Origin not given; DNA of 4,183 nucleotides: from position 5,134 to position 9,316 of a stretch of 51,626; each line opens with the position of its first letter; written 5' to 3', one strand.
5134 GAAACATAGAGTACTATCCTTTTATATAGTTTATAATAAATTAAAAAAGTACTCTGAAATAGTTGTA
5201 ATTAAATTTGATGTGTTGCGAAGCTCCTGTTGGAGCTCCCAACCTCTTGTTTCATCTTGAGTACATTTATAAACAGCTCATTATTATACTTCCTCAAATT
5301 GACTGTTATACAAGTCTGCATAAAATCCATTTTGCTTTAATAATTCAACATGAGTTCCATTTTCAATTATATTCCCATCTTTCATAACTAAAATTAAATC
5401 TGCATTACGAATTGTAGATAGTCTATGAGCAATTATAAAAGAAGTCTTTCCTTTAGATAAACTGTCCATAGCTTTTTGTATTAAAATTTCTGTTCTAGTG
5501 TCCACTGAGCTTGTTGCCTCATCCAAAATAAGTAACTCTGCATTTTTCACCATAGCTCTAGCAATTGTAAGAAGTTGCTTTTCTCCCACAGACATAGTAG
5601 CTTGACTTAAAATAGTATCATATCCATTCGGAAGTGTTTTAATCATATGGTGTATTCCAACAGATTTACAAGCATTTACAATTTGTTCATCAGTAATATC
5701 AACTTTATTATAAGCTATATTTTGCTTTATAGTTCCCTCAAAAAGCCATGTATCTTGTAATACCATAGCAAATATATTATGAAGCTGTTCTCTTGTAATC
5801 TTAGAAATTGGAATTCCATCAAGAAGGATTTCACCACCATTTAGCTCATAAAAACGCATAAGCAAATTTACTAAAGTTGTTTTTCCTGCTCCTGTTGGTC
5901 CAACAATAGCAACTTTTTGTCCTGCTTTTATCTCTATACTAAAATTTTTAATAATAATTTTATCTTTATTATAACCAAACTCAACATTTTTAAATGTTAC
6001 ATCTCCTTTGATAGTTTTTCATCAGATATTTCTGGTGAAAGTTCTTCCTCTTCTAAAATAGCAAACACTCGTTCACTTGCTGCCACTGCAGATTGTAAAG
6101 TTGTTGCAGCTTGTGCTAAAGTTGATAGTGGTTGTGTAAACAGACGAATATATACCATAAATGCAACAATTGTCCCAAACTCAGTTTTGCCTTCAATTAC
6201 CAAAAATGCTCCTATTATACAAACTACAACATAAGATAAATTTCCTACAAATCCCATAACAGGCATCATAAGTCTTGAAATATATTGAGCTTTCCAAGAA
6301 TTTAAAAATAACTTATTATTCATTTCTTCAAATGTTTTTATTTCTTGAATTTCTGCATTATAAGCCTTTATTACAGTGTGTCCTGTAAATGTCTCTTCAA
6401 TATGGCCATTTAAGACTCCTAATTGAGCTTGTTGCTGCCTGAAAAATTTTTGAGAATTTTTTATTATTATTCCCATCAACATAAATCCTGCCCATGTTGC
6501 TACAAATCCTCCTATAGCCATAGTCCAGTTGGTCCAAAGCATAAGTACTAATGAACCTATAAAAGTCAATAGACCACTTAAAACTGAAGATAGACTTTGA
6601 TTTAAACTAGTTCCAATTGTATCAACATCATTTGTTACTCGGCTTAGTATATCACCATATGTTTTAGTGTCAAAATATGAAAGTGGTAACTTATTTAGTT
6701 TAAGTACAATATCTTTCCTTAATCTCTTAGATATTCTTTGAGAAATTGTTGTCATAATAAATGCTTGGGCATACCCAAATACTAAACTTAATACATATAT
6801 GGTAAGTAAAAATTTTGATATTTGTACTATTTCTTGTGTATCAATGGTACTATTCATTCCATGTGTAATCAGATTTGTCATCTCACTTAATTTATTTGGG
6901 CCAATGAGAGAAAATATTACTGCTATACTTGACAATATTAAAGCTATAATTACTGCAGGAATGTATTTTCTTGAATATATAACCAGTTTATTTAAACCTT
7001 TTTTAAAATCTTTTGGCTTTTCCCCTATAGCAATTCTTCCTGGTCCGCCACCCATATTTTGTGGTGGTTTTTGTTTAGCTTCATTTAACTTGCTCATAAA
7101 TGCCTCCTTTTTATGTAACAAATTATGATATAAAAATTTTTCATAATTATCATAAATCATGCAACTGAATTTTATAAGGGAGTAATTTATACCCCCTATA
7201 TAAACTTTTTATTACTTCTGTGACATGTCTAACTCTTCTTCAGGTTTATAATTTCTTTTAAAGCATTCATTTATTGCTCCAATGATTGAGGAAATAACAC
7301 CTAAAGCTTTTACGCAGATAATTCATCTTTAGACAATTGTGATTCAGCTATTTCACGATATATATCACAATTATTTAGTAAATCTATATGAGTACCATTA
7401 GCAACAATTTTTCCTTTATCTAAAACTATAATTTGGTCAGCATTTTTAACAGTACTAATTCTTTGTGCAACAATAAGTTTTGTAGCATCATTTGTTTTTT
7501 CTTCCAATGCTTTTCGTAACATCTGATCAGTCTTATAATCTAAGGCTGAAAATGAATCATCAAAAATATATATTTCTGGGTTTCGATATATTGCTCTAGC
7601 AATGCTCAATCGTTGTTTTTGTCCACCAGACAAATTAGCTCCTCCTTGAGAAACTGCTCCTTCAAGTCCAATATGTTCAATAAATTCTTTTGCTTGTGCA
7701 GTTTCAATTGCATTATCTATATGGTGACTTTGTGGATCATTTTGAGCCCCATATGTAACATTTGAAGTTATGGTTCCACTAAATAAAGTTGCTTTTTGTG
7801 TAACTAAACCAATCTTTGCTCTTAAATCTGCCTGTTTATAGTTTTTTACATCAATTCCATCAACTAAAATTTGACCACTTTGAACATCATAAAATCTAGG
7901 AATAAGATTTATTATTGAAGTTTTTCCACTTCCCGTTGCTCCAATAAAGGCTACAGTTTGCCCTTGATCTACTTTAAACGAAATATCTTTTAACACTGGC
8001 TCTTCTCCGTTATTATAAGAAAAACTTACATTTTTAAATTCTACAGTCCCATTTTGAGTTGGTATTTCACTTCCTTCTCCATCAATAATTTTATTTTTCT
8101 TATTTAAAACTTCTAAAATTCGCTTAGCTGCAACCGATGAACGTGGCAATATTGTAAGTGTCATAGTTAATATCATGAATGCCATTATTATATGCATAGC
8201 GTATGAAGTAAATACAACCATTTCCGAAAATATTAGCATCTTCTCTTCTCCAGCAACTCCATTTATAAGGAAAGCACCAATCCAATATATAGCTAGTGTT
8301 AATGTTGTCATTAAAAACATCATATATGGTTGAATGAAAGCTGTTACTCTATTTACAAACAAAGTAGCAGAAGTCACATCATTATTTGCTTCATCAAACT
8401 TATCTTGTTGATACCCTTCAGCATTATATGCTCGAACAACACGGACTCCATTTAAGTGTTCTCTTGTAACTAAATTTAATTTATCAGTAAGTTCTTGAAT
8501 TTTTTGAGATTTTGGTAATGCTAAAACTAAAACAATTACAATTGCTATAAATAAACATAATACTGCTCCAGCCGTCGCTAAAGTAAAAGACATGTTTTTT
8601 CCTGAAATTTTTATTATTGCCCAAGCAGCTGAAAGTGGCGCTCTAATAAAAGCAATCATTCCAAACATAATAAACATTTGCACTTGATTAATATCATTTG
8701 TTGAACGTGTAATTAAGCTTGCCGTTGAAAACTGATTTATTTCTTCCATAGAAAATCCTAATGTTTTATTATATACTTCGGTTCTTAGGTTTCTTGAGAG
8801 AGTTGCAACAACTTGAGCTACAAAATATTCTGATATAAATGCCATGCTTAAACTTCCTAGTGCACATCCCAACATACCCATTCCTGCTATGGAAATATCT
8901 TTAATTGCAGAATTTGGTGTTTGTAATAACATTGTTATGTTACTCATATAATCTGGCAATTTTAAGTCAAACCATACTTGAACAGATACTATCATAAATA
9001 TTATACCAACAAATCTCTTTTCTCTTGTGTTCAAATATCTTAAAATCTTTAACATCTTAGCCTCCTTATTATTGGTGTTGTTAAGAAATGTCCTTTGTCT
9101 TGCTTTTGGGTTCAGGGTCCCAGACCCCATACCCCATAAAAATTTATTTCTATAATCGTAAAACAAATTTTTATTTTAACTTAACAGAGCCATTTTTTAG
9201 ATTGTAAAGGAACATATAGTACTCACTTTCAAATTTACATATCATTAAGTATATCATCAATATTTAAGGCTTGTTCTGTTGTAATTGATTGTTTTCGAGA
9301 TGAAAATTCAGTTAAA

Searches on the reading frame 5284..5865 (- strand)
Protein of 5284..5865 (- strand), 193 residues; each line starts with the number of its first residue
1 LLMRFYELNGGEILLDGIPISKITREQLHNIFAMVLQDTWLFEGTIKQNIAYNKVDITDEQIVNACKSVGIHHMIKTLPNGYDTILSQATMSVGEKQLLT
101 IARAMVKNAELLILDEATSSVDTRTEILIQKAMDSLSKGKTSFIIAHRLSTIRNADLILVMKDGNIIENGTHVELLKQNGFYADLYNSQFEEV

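Call 74: search_protein_families(library=pfam, proteins=[window:5284-5865:-], max_evalue=0.0001)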
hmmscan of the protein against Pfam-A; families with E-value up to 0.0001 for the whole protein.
window:5284-5865:- (193 aa): 2 families
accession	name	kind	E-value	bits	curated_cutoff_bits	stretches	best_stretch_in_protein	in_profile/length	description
PF00005.33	ABC_tran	-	1.1e-16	62.1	25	1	1-119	30-137/137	ABC transporter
PF02463.25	SMC_N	-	2.4e-05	24.3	40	1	49-161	110-211/220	RecF/RecN/SMC N terminal domain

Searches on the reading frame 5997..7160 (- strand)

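Call 74: search_protein_families(library=pfam, proteins=[window:5997-7160:-], max_evalue=0.0001)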
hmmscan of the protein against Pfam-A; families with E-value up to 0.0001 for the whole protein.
window:5997-7160:- (387 aa): 1 family
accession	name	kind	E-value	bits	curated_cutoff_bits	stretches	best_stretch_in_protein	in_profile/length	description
PF00664.28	ABC_membrane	-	5e-55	187.6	28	1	70-345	1-274/274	ABC transporter transmembrane region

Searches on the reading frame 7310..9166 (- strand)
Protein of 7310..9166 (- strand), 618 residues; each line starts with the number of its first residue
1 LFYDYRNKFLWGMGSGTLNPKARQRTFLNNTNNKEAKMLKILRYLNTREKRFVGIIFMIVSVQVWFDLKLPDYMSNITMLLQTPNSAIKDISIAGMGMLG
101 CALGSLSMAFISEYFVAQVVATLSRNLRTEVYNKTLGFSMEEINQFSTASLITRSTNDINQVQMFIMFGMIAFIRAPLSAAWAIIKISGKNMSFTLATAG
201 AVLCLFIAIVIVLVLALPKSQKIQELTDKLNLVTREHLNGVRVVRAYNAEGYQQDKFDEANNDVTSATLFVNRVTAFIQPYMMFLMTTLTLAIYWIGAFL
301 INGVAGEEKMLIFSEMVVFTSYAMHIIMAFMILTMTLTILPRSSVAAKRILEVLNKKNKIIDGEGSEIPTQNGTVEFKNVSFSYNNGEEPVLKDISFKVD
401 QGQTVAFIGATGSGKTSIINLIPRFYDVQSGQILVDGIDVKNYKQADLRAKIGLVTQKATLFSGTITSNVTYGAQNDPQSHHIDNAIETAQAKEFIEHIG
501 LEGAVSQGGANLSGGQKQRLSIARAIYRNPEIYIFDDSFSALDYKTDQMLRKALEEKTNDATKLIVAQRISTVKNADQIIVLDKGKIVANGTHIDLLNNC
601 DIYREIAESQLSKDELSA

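Call 74: search_protein_families(library=pfam, proteins=[window:7310-9166:-], max_evalue=0.0001)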
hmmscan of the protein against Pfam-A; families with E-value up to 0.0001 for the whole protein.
window:7310-9166:- (618 aa): 3 families
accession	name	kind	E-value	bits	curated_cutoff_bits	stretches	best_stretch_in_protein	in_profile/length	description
PF00005.33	ABC_tran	-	9.9e-31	107.6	25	1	392-539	1-136/137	ABC transporter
PF00664.28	ABC_membrane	-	1.5e-30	107.2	28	1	71-329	19-273/274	ABC transporter transmembrane region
PF02463.25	SMC_N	-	7.6e-08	32.5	40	1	403-582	25-211/220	RecF/RecN/SMC N terminal domain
